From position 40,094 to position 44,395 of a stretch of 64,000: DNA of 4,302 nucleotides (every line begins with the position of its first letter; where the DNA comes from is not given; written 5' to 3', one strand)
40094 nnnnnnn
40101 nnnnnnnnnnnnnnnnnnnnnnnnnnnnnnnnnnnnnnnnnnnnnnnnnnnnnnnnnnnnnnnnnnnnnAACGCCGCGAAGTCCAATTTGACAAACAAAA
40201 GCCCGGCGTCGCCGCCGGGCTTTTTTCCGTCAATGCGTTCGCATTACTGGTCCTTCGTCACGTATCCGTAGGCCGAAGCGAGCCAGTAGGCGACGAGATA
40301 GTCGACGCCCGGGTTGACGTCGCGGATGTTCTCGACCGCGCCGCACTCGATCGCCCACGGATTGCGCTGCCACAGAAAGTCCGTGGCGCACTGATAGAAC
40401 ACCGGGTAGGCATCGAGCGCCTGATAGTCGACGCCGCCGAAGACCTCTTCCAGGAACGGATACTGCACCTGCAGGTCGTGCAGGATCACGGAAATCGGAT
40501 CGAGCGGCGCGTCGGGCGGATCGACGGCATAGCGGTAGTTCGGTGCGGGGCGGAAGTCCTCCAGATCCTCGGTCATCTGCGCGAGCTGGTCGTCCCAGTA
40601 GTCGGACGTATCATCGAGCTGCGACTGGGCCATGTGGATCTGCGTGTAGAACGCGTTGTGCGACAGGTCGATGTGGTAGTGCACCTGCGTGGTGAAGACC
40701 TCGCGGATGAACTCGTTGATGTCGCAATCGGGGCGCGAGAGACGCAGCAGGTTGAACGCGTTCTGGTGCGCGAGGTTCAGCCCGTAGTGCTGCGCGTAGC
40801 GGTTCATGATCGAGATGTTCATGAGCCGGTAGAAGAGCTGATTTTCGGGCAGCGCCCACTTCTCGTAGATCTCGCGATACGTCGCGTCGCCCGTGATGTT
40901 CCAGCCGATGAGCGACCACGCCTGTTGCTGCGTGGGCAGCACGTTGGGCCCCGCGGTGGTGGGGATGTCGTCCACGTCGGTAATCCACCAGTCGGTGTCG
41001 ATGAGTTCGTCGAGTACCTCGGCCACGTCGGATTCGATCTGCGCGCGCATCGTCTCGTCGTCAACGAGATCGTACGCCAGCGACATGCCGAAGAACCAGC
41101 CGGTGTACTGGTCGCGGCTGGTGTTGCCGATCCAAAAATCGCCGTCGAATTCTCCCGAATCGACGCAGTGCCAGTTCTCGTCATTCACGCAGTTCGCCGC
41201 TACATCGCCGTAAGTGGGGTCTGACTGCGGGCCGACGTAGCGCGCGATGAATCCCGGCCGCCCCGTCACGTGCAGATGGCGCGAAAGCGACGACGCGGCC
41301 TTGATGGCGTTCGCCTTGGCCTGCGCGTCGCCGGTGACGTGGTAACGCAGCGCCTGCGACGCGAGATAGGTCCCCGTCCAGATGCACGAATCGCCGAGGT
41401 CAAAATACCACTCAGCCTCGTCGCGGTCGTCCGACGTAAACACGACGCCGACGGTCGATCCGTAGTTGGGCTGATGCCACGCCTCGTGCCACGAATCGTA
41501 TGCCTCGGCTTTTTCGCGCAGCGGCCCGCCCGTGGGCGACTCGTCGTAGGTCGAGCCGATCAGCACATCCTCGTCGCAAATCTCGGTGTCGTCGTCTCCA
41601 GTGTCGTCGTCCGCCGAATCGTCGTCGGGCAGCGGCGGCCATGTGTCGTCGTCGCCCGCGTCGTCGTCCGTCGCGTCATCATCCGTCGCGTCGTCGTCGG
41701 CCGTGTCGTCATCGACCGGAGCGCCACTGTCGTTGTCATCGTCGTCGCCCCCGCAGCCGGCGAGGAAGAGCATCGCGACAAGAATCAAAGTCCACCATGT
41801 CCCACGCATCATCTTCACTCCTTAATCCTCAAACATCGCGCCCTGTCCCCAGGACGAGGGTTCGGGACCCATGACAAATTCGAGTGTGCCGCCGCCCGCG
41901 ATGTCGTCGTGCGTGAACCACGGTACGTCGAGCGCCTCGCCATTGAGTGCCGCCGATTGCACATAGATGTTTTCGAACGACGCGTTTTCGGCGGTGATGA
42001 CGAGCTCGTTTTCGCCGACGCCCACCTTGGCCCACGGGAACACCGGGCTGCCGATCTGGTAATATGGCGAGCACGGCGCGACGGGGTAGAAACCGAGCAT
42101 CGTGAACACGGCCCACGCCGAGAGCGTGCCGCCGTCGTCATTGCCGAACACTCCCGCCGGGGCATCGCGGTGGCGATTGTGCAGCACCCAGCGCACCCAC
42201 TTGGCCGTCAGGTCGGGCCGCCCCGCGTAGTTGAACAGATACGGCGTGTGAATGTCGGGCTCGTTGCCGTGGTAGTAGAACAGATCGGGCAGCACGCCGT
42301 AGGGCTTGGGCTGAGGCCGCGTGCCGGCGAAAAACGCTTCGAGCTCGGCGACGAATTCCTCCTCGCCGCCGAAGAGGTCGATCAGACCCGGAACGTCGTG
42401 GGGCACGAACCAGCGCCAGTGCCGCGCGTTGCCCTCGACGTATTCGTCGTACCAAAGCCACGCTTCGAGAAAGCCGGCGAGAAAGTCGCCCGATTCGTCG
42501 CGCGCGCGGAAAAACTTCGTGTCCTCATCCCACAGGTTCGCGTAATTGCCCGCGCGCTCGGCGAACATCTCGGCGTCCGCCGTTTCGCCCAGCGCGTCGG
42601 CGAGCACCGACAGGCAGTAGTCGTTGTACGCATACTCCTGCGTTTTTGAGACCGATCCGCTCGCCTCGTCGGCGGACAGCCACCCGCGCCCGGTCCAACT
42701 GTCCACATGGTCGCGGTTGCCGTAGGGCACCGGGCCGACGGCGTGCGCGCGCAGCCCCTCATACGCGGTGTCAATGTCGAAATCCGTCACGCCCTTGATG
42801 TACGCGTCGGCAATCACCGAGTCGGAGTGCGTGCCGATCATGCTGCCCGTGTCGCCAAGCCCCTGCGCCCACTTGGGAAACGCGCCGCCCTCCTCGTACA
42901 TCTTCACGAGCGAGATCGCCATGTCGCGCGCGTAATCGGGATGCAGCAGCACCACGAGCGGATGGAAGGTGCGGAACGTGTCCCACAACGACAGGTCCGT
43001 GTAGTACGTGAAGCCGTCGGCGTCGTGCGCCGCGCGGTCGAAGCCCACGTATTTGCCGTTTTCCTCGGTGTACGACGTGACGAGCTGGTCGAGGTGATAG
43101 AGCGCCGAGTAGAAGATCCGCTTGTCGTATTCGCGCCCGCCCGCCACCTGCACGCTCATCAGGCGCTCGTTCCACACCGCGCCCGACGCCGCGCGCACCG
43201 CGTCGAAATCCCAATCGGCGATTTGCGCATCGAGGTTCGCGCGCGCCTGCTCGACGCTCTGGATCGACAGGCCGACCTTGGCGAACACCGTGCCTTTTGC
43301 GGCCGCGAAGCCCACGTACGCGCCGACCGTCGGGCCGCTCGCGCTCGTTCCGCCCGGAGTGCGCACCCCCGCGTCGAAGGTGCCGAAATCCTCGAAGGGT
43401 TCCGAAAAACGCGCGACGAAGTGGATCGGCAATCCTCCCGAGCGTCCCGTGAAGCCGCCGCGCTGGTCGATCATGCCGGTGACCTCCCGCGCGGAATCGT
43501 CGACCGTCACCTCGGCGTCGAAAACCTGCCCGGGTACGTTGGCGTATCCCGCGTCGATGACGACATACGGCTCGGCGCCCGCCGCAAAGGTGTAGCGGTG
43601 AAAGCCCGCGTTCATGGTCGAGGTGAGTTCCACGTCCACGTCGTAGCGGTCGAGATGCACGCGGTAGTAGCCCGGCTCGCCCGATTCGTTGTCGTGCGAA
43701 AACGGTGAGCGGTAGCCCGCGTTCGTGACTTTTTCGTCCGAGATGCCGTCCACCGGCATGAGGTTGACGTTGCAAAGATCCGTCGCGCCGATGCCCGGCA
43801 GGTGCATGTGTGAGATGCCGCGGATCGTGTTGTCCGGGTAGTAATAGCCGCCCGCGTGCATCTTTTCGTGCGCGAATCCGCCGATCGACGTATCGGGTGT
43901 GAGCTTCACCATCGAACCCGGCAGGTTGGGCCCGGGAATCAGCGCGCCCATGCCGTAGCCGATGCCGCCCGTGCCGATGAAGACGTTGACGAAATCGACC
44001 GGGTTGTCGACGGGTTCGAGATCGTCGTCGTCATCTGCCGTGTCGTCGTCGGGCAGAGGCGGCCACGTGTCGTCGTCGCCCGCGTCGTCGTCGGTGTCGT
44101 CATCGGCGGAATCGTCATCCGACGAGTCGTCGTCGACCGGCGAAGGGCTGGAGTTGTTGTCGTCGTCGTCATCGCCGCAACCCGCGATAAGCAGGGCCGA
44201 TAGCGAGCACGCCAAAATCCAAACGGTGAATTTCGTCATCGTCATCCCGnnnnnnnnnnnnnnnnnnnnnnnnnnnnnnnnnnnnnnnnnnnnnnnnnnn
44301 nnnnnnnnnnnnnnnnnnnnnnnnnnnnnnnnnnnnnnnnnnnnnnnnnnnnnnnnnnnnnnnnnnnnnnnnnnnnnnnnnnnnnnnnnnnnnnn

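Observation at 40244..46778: Three tethered lipoprotein hydrolases: GH92 alpha-mannosidase, neutral-ceramidase-like enzyme and an unknown 524-aa protein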

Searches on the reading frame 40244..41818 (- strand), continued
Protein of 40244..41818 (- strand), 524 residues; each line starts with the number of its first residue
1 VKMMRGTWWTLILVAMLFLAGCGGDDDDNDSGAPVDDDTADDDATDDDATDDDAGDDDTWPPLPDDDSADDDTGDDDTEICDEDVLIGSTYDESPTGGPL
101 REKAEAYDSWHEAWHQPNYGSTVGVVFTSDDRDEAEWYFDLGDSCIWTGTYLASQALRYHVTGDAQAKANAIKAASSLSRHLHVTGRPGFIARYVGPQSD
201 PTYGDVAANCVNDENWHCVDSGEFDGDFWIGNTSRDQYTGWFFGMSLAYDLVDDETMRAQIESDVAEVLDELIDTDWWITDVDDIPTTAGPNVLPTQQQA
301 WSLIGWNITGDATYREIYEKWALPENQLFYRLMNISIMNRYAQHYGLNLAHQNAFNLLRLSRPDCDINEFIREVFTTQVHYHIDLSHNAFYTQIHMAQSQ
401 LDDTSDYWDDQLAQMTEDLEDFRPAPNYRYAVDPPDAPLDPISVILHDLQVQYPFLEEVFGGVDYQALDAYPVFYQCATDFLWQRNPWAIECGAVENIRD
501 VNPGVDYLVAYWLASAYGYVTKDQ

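Call 56: find_encoding_contigs(protein=P0076, flank=8000, max_places=1)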
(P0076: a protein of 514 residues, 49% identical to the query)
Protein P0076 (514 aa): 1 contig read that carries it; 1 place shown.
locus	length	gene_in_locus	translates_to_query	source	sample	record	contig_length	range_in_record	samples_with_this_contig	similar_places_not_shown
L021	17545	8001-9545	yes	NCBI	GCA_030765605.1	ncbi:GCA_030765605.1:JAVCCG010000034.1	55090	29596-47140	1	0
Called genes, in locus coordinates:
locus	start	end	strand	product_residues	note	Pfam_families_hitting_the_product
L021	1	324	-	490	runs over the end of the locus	PF00982:Glyco_transf_20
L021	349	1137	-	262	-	PF02358:Trehalose_PPase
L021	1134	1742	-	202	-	PF00534:Glycos_transf_1, PF13692:Glyco_trans_1_4, PF20706:GT4-conflict (faint)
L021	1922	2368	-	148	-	PF21269:TreT_GT1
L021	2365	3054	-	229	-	PF19027:DUF5752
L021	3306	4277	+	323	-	PF00158:Sigma54_activat, PF14532:Sigma54_activ_2, PF07728:AAA_5, PF25601:AAA_lid_14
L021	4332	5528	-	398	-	-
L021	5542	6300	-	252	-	PF00892:EamA (weak)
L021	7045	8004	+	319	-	-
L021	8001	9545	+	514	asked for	-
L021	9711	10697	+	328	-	PF00512:HisKA, PF02518:HATPase_c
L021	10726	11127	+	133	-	PF00072:Response_reg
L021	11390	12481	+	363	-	PF07603:Lcl_C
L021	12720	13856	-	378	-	PF01098:FTSW_RODA_SPOVE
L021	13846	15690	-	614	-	PF03717:PBP_dimer, PF00905:Transpeptidase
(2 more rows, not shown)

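Call 57: find_encoding_contigs(protein=P0018, flank=8000, max_places=1)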
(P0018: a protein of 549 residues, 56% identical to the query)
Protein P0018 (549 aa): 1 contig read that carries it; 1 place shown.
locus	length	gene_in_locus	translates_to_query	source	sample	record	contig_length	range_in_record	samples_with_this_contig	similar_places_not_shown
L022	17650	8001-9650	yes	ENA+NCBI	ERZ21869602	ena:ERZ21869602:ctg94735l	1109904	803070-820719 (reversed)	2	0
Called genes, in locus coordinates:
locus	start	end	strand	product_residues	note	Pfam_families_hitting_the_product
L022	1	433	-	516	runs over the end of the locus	PF13189:Cytidylate_kin2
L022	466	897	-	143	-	PF00582:Usp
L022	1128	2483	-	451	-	PF00072:Response_reg, PF00158:Sigma54_activat, PF14532:Sigma54_activ_2, PF07728:AAA_5 (weak), PF25601:AAA_lid_14, PF02954:HTH_8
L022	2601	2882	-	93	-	-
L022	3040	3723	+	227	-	-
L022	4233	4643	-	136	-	-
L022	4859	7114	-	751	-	PF08448:PAS_4, PF00989:PAS, PF08448:PAS_4, PF00989:PAS, PF08448:PAS_4, PF13426:PAS_9, PF00512:HisKA, PF02518:HATPase_c, +4 more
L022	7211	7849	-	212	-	PF02525:Flavodoxin_2 (weak), PF03358:FMN_red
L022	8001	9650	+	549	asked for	-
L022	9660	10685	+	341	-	-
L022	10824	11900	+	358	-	PF17761:DUF1016_N, PF06250:YhcG_C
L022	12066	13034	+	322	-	-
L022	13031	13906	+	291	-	-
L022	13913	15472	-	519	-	-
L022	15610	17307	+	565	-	PF00561:Abhydrolase_1 (weak), PF12697:Abhydrolase_6 (weak), PF08386:Abhydrolase_4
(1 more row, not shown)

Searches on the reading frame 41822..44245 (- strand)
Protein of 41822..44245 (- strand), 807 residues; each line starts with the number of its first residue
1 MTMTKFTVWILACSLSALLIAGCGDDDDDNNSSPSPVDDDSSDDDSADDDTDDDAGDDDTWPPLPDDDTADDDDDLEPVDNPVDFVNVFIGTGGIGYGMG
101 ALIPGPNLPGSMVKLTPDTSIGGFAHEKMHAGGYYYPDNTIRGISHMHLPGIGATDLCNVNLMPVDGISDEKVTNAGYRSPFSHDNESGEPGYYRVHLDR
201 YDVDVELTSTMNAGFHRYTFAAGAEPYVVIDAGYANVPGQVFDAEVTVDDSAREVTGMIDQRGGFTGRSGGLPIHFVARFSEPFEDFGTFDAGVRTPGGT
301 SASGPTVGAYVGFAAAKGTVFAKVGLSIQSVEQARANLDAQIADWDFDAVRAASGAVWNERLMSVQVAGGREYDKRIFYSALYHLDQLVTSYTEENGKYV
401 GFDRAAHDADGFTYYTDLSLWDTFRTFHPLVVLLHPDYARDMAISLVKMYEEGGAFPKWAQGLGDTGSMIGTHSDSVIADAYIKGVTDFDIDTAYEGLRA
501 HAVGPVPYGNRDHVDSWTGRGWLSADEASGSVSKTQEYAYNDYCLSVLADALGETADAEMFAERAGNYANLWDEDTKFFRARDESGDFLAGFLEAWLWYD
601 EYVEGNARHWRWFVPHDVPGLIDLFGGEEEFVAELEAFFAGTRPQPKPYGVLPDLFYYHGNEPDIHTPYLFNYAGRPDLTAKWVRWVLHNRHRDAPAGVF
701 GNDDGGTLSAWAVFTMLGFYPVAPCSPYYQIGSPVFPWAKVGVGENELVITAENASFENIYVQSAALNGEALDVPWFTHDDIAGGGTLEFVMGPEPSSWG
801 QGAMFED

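Call 3: search_protein_families(library=pfam, proteins=[window:41822-44245:-], max_evalue=0.01)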
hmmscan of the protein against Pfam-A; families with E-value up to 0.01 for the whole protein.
window:41822-44245:- (807 aa): 2 families
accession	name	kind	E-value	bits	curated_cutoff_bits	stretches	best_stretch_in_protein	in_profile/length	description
PF07971.18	Glyco_hydro_92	-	3.4e-156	521.3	24.6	1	333-794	1-464/464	Glycosyl hydrolase family 92 catalytic domain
PF17678.7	Glyco_hydro_92N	-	2.5e-64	217.8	34.5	1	85-327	1-236/236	Glycosyl hydrolase family 92 N-terminal domain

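Call 10: search_protein_families(library=ncbifam, proteins=[window:41822-44245:-], max_evalue=0.01)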
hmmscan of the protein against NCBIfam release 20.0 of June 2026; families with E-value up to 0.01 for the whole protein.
window:41822-44245:- (807 aa): 2 families
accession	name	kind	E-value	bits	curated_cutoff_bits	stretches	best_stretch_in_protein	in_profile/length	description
TIGR01180.1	aman2_put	subfamily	2.3e-172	574.8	249.55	1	72-796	26-747/749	GH92 family glycosyl hydrolase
NF035929.1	lectin_1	subfamily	2.5e-96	323.8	800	2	307-800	245-738/886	lectin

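Call 46: search_solved_structures(query=window:41822-44245:-, max_evalue=1e-20, show_alignments=1)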
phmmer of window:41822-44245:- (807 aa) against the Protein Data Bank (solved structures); distinct sequences matched with E-value up to 1e-20: 14.
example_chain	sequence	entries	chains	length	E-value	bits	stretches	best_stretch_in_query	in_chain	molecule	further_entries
6f8z_A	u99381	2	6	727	3.9e-129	435.7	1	84-801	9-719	Alpha-1,2-mannosidase, putative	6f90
7zgm_A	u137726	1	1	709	1.2e-106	361.3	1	84-793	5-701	Glycoside hydrolase family 92 protein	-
6f91_A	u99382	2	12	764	4.4e-103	349.5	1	82-797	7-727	Putative alpha-1,2-mannosidase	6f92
2wvx_B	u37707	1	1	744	4.4e-101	342.9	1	129-797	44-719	PUTATIVE ALPHA-1,2-MANNOSIDASE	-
2wzs_A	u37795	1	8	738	6.3e-101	342.4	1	129-797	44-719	PUTATIVE ALPHA-1,2-MANNOSIDASE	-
2wvx_A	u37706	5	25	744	6.4e-101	342.3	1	129-797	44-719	PUTATIVE ALPHA-1,2-MANNOSIDASE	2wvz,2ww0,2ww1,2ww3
2wvy_A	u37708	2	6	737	1.1e-91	311.8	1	83-797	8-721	ALPHA-1,2-MANNOSIDASE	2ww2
7nsn_A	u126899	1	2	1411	9.5e-75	255.8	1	77-802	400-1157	GH92 alpha-1,2-mannosidase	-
4aq0_A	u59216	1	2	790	4.9e-65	223.6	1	73-687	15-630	CCMAN5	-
2xsg_A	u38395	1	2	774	1.4e-64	222.2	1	83-688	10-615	CCMAN5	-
6dwo_A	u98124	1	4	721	2e-57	198.5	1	327-797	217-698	Alpha-1,2-mannosidase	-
7fe1_A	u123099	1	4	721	2.4e-57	198.2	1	327-797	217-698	Alpha-1,2-mannosidase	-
7fe2_A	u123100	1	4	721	5.6e-57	197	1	327-797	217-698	Alpha-1,2-mannosidase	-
5swi_B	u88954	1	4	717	7.6e-53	183.3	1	332-750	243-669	Sugar hydrolase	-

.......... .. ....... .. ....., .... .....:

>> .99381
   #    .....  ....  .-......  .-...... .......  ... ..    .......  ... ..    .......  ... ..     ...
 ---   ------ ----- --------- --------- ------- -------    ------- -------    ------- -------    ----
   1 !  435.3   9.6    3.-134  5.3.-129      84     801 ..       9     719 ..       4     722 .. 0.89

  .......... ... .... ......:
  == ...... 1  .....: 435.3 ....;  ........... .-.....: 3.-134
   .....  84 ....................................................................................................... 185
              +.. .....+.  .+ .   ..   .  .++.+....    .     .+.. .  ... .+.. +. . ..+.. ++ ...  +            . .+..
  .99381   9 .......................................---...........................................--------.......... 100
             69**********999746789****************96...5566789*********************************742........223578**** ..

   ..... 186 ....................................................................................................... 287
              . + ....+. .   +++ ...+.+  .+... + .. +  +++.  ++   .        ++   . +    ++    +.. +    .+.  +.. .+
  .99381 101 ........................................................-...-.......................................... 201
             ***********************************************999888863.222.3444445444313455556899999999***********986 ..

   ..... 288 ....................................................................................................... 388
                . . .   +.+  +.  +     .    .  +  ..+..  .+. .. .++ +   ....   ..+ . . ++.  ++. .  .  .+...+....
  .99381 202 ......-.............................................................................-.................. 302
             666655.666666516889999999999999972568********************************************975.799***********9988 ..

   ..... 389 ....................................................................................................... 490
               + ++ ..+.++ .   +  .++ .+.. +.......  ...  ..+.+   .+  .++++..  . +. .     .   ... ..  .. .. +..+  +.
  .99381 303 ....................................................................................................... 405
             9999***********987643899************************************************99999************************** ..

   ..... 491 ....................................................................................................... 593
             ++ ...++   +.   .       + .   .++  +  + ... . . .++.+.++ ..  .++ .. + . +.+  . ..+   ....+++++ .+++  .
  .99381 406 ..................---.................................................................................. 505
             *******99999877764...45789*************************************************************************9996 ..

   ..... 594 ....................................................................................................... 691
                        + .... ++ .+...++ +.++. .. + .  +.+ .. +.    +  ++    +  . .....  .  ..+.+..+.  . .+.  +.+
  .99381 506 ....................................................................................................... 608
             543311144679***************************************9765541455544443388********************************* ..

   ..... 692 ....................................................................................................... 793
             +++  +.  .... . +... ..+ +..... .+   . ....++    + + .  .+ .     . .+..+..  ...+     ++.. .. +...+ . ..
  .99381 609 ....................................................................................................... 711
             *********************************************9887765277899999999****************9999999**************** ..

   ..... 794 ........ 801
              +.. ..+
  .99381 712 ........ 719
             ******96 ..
